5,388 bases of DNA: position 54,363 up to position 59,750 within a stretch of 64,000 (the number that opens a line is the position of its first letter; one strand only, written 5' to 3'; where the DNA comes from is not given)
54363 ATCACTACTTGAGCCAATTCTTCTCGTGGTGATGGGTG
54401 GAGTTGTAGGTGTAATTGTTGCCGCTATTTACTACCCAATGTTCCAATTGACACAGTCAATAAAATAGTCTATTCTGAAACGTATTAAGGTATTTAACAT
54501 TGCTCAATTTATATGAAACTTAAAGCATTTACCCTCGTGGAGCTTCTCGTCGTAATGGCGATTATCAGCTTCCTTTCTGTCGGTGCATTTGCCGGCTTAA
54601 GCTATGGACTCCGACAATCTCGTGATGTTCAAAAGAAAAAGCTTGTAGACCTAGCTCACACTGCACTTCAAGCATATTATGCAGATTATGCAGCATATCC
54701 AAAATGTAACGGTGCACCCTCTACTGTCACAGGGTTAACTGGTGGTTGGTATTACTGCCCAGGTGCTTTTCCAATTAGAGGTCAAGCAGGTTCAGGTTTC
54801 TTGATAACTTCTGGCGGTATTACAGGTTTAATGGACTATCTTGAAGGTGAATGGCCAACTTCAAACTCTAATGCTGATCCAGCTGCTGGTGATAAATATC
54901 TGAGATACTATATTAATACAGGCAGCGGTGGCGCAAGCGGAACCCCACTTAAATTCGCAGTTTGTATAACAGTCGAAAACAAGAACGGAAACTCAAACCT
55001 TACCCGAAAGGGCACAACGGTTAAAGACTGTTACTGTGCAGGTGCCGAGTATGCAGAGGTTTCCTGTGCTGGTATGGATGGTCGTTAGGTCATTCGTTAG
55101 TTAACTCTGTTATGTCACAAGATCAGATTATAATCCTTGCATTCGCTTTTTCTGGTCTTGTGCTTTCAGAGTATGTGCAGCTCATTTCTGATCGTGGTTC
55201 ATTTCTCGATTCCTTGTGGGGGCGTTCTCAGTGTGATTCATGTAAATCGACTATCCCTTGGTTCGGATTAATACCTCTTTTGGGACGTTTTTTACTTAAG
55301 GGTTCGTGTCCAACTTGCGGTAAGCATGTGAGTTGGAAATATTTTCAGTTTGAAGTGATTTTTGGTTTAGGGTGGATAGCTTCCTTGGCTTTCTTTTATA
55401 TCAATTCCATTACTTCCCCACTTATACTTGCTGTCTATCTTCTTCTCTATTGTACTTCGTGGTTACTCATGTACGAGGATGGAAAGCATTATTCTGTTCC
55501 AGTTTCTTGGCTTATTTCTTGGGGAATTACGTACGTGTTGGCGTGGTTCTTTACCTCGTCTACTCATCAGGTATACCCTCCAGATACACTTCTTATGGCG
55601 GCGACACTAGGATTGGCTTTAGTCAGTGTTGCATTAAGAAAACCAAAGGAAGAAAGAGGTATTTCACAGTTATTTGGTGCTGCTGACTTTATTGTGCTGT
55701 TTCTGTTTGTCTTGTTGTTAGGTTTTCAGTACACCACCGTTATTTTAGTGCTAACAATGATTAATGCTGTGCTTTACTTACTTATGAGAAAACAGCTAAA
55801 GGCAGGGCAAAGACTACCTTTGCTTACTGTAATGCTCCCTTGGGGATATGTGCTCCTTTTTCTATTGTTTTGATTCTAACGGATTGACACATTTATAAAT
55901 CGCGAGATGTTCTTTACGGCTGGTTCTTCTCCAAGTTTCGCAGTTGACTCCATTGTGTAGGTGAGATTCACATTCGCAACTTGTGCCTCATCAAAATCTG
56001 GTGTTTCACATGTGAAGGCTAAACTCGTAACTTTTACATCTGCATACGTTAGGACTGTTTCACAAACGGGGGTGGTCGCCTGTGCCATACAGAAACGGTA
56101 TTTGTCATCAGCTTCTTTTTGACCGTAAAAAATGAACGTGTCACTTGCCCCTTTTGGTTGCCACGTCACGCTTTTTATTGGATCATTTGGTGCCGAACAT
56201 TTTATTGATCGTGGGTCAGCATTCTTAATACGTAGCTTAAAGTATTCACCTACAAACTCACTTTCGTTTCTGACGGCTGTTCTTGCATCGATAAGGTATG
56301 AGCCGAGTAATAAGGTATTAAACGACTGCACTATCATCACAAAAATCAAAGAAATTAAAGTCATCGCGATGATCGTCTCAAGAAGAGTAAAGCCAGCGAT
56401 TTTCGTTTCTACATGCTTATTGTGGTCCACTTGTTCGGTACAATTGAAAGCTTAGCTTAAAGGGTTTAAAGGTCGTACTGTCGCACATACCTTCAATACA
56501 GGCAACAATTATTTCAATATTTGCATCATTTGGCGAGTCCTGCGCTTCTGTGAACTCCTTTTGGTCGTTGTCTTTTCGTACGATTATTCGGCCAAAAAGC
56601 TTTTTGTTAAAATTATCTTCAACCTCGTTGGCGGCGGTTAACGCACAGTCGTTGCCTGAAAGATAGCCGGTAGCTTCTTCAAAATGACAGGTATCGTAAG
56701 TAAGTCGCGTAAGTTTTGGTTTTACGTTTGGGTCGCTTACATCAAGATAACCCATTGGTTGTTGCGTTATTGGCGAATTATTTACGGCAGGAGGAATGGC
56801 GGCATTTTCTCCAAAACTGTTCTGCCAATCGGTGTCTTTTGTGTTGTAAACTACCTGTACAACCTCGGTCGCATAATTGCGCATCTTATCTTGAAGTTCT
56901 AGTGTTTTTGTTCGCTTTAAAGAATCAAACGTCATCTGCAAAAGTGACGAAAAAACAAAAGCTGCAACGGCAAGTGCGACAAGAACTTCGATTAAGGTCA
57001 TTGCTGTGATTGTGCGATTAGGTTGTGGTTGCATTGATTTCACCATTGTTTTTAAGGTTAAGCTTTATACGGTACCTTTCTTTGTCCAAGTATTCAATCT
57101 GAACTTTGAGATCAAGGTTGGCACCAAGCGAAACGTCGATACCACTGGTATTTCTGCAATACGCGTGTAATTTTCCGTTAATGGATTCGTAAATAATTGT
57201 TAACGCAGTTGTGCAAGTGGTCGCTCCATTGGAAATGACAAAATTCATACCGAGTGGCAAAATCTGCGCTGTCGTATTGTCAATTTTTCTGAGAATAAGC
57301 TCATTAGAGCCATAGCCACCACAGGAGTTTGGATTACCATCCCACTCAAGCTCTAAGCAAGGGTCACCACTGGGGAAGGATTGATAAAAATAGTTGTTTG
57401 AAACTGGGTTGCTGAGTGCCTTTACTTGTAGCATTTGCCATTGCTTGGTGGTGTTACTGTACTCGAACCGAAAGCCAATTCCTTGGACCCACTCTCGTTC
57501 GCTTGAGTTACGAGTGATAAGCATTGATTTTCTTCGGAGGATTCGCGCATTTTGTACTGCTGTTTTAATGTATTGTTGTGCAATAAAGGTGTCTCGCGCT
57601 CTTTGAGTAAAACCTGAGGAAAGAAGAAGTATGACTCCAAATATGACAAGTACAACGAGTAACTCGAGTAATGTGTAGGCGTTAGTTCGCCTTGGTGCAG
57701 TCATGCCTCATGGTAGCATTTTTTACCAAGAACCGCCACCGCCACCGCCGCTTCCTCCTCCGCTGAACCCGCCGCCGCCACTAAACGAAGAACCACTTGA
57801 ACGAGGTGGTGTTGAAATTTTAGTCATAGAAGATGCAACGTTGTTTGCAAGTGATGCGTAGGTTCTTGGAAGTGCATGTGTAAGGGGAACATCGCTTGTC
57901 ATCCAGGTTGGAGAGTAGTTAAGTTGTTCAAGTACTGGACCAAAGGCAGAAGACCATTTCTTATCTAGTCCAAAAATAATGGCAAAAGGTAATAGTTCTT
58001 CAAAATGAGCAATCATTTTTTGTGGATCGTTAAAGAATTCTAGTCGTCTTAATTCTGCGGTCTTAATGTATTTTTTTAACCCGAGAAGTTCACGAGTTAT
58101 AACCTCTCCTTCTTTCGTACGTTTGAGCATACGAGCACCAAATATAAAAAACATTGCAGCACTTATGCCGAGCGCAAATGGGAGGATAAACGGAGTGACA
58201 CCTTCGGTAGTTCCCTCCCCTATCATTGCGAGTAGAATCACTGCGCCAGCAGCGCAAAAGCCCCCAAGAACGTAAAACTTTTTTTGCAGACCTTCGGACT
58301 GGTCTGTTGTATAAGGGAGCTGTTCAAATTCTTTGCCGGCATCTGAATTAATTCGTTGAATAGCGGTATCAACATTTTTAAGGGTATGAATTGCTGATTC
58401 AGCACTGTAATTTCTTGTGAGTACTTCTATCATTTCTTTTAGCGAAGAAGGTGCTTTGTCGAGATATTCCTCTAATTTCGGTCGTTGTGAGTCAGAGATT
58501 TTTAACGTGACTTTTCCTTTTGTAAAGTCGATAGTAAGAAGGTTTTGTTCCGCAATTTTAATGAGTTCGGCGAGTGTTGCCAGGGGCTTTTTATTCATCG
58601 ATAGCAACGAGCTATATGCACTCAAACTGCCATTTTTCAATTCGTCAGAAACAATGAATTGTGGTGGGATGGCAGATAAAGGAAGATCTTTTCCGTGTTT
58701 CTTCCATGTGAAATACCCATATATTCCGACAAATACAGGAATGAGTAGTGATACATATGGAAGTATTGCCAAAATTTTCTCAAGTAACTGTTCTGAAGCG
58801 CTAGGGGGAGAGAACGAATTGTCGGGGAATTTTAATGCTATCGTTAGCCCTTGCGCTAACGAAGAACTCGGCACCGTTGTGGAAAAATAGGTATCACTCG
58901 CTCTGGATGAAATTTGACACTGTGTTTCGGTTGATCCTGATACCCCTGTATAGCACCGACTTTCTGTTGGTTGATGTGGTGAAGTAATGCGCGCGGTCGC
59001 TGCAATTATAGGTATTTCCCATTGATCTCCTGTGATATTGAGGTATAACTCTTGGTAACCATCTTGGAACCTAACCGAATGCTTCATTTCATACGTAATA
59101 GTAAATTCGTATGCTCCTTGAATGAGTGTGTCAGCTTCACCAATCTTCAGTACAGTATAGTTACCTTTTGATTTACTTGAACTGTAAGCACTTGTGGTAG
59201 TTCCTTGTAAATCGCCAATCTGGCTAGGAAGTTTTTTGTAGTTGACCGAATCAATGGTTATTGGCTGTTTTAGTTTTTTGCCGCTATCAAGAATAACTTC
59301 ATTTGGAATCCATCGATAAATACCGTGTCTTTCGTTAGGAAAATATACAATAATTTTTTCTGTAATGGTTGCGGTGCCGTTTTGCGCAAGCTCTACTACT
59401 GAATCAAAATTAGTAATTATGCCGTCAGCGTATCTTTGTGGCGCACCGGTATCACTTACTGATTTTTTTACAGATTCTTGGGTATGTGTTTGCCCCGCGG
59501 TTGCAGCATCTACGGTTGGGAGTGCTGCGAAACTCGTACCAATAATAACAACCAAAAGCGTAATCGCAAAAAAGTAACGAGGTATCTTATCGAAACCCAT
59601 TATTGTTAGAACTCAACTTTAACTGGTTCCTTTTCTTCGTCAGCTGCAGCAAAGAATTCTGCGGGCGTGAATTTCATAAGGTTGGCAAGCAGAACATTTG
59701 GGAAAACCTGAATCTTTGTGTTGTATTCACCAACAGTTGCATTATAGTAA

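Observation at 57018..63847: Minus-strand operon coupling rsmD, a small membrane protein, a membrane-anchored ClpB-like unfoldase, LemA, DUF2207 and three minor pilins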

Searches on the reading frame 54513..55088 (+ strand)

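Call 3: search_protein_families(library=pfam, proteins=[window:54513-55088:+], max_evalue=0.01)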
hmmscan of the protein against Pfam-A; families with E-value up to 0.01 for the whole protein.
window:54513-55088:+ (191 aa): 1 family
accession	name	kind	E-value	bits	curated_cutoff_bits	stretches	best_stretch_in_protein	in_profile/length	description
PF07963.17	N_methyl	-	1.2e-06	28.3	21.2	1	4-26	5-27/27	Prokaryotic N-terminal methylation motif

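Call 5: search_protein_families(library=ncbifam, proteins=[window:54513-55088:+], max_evalue=0.01)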
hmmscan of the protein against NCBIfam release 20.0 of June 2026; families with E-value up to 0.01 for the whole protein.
window:54513-55088:+ (191 aa): 10 families
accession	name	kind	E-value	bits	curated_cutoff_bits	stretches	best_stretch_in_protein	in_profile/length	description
TIGR02532.1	IV_pilin_GFxxxE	domain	1.4e-05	24.7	16.3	1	5-25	3-23/24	prepilin-type N-terminal cleavage/methylation domain-containing protein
NF040999.1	pilin_ComGC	equivalog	0.00028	21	75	1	4-22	2-20/84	competence type IV pilus major pilin ComGC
NF041013.1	T4P_ComGE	equivalog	0.00028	20.9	49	1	2-55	2-56/83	competence type IV pilus minor pilin ComGE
NF007862.0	PRK10574.1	equivalog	0.00066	19.8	138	1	2-48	3-43/145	prepilin peptidase-dependent pilin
TIGR01711.1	gspJ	equivalog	0.00078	19.3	64.85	1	5-48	2-44/192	type II secretion system minor pseudopilin GspJ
TIGR01708.2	typeII_sec_gspH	equivalog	0.00096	19.2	80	1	6-43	4-40/169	type II secretion system minor pseudopilin GspH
TIGR02596.1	TIGR02596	subfamily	0.0022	18.1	70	1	6-23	1-18/196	Verru_Chthon cassette protein D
NF040982.1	ComGD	equivalog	0.0046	17.4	70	1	4-26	2-24/139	competence type IV pilus minor pilin ComGD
TIGR01710.1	typeII_sec_gspG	equivalog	0.0055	16.7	88.85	1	5-64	2-61/134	type II secretion system major pseudopilin GspG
NF007800.0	PRK10506.1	equivalog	0.0094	15.8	158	0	4-30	9-35/163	prepilin peptidase-dependent protein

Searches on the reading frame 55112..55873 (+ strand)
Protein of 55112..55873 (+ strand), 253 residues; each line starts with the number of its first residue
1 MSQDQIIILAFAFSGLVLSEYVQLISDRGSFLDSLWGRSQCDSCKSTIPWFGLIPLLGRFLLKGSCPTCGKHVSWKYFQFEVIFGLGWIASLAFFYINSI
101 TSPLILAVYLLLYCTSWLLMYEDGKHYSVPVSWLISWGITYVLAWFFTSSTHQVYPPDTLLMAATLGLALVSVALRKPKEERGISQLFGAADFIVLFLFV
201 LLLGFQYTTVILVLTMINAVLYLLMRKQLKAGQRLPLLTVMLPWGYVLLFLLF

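Call 3: search_protein_families(library=pfam, proteins=[window:55112-55873:+], max_evalue=0.01)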
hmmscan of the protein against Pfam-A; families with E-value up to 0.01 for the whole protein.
window:55112-55873:+ (253 aa): 3 families
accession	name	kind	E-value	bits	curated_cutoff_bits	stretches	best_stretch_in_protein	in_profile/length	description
PF06750.18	A24_N_bact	-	1.3e-14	54.5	23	1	15-92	3-81/84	Bacterial Peptidase A24 N-terminal domain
PF01478.23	Peptidase_A24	-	0.0002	22.2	26.5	1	110-223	1-103/104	Type IV leader peptidase family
PF18930.5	DUF5679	-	0.0011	19.5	27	0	58-74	22-38/40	Domain of unknown function (DUF5679)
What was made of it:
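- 55112..55873 (+): pilD-like prepilin peptidase. It is the last gene of the convergent T4P cluster (pilB 49761-51620, second ATPase 51632-53245, pilC 53245-54468, pilin 54513-55088) and is given here as context. A24_N_bact has E 1.3e-14; Peptidase_A24 scores 22.2, below its cut-off (call 3).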

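Call 5: search_protein_families(library=ncbifam, proteins=[window:55112-55873:+], max_evalue=0.01)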
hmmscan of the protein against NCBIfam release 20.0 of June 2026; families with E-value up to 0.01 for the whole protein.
window:55112-55873:+ (253 aa): 0 families

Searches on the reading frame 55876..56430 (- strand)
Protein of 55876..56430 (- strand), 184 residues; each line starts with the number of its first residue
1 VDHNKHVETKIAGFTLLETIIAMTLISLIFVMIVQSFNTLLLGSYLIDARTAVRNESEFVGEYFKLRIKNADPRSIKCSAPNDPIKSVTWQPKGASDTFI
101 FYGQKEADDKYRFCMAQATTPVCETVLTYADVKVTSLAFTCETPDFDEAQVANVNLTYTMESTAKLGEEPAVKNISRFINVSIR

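Call 3: search_protein_families(library=pfam, proteins=[window:55876-56430:-], max_evalue=0.01)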
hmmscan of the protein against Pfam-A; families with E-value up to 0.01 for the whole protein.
window:55876-56430:- (184 aa): 2 families
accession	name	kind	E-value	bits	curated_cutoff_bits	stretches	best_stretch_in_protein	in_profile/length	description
PF07963.17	N_methyl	-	0.00052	19.9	21.2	1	11-33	4-26/27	Prokaryotic N-terminal methylation motif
PF23667.1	CUB_CDCP1_1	-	0.0054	17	27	0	113-144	27-58/72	CDCP1 CUB domain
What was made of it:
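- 55876..56430 (-): Prepilin-type protein C (184 aa), a putative minor pilin. It ends 2 nt from the convergent pilD. N_methyl scores 19.9, below cut-off (call 3).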

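Call 5: search_protein_families(library=ncbifam, proteins=[window:55876-56430:-], max_evalue=0.01)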
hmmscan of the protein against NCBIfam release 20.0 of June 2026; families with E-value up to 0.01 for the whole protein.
window:55876-56430:- (184 aa): 4 families
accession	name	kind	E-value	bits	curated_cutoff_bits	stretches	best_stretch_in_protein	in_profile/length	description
NF041013.1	T4P_ComGE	equivalog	1.3e-05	25.2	49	1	10-41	2-33/83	competence type IV pilus minor pilin ComGE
NF007848.0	PRK10557.1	equivalog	0.00088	18.6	120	1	4-40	3-39/192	prepilin peptidase-dependent protein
NF041002.1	pilin_ComGF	equivalog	0.0011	19.2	80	1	12-40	2-30/139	competence type IV pilus minor pilin ComGF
NF007800.0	PRK10506.1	equivalog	0.0089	15.9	158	0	9-37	6-34/163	prepilin peptidase-dependent protein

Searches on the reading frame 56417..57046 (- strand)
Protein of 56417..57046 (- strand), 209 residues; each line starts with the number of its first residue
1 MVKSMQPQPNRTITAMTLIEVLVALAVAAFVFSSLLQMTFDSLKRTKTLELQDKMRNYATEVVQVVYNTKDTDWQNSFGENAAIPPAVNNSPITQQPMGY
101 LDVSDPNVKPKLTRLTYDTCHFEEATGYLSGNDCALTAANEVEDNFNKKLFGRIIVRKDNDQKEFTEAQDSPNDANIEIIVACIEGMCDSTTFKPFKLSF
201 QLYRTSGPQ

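Call 3: search_protein_families(library=pfam, proteins=[window:56417-57046:-], max_evalue=0.01)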
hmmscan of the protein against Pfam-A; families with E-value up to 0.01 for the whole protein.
window:56417-57046:- (209 aa): 1 family
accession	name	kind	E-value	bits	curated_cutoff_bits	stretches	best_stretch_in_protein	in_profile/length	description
PF07963.17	N_methyl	-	0.0076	16.2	21.2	1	15-35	6-26/27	Prokaryotic N-terminal methylation motif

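Call 5: search_protein_families(library=ncbifam, proteins=[window:56417-57046:-], max_evalue=0.01)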
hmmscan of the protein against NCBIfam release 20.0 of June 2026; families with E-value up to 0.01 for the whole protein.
window:56417-57046:- (209 aa): 4 families
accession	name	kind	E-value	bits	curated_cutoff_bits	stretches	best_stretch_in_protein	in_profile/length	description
NF041013.1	T4P_ComGE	equivalog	2.1e-06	27.7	49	1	13-64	3-54/83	competence type IV pilus minor pilin ComGE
TIGR01707.1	gspI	equivalog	0.00015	22.2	44.35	1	16-55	2-39/101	type II secretion system minor pseudopilin GspI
NF041002.1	pilin_ComGF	equivalog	0.0022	18.2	80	1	15-66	3-53/139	competence type IV pilus minor pilin ComGF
NF038304.1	EPS_HpsC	equivalog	0.0062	16.1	200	1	7-44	14-51/318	hormogonium polysaccharide secretion pseudopilin HpsC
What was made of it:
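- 56417..57046 (-): Prepilin-type protein B (209 aa), a putative minor pilin. N_methyl is below cut-off (16.2), and it has weak ComGE and GspI hits (calls 3, 5).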

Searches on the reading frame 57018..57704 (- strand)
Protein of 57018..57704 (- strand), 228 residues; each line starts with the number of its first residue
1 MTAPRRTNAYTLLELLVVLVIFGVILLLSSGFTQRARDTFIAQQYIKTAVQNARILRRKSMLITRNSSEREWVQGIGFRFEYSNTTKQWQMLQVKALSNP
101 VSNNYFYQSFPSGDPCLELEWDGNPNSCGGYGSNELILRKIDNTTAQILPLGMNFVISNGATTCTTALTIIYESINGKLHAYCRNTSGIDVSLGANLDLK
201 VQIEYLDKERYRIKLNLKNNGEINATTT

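Call 3: search_protein_families(library=pfam, proteins=[window:57018-57704:-], max_evalue=0.01)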
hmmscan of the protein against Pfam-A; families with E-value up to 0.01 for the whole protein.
window:57018-57704:- (228 aa): 1 family
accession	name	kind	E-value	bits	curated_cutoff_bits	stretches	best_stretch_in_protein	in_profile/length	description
PF07963.17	N_methyl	-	2.6e-06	27.2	21.2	1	5-28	2-25/27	Prokaryotic N-terminal methylation motif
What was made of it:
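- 57018..57704 (-): Prepilin-type protein A (228 aa), a putative minor pilin. N_methyl scores 27.2 against a cut-off of 21.2 (call 3).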

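Call 5: search_protein_families(library=ncbifam, proteins=[window:57018-57704:-], max_evalue=0.01)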
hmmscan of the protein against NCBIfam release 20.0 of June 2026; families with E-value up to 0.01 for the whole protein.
window:57018-57704:- (228 aa): 6 families
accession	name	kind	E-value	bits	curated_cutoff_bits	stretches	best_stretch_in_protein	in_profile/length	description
NF040999.1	pilin_ComGC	equivalog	0.001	19.2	75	1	8-28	2-22/84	competence type IV pilus major pilin ComGC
TIGR02532.1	IV_pilin_GFxxxE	domain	0.0019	18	16.3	1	10-28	4-22/24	prepilin-type N-terminal cleavage/methylation domain-containing protein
TIGR01710.1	typeII_sec_gspG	equivalog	0.0021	18.1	88.85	1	9-133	2-126/134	type II secretion system major pseudopilin GspG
NF040982.1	ComGD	equivalog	0.0041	17.5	70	1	8-61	2-55/139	competence type IV pilus minor pilin ComGD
NF041002.1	pilin_ComGF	equivalog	0.0055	16.9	80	1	8-38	2-32/139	competence type IV pilus minor pilin ComGF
TIGR02596.1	TIGR02596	subfamily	0.0078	16.3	70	0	10-35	1-26/196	Verru_Chthon cassette protein D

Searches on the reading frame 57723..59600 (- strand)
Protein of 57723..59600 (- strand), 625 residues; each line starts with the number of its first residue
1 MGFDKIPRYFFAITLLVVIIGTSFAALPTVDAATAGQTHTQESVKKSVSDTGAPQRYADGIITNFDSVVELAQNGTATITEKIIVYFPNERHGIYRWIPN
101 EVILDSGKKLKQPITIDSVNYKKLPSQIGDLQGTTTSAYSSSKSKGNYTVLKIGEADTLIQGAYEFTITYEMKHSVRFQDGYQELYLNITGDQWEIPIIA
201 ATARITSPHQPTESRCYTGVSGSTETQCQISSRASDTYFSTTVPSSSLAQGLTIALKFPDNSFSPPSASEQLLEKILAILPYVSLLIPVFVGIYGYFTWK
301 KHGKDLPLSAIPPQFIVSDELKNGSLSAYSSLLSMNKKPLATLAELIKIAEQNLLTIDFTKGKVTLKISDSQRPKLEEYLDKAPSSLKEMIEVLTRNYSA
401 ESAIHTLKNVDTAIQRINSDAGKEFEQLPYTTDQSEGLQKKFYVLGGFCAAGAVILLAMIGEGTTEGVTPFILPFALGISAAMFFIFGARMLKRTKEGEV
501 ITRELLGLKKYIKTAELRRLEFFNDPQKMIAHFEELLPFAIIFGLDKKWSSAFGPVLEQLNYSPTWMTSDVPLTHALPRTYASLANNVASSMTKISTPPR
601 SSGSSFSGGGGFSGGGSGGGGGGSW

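Call 3: search_protein_families(library=pfam, proteins=[window:57723-59600:-], max_evalue=0.01)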
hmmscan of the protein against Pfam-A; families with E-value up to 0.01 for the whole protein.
window:57723-59600:- (625 aa): 2 families
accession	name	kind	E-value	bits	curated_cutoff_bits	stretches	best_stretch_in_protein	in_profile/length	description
PF09972.14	DUF2207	-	1.7e-24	87.4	24.4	1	62-258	2-172/172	Predicted membrane protein (DUF2207) N-terminal domain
PF20990.2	DUF2207_C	-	1.5e-21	77.7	33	1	338-553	27-247/247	Predicted membrane protein (DUF2207) C-terminal domain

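Call 5: search_protein_families(library=ncbifam, proteins=[window:57723-59600:-], max_evalue=0.01)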
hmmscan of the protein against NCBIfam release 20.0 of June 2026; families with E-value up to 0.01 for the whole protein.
window:57723-59600:- (625 aa): 0 families
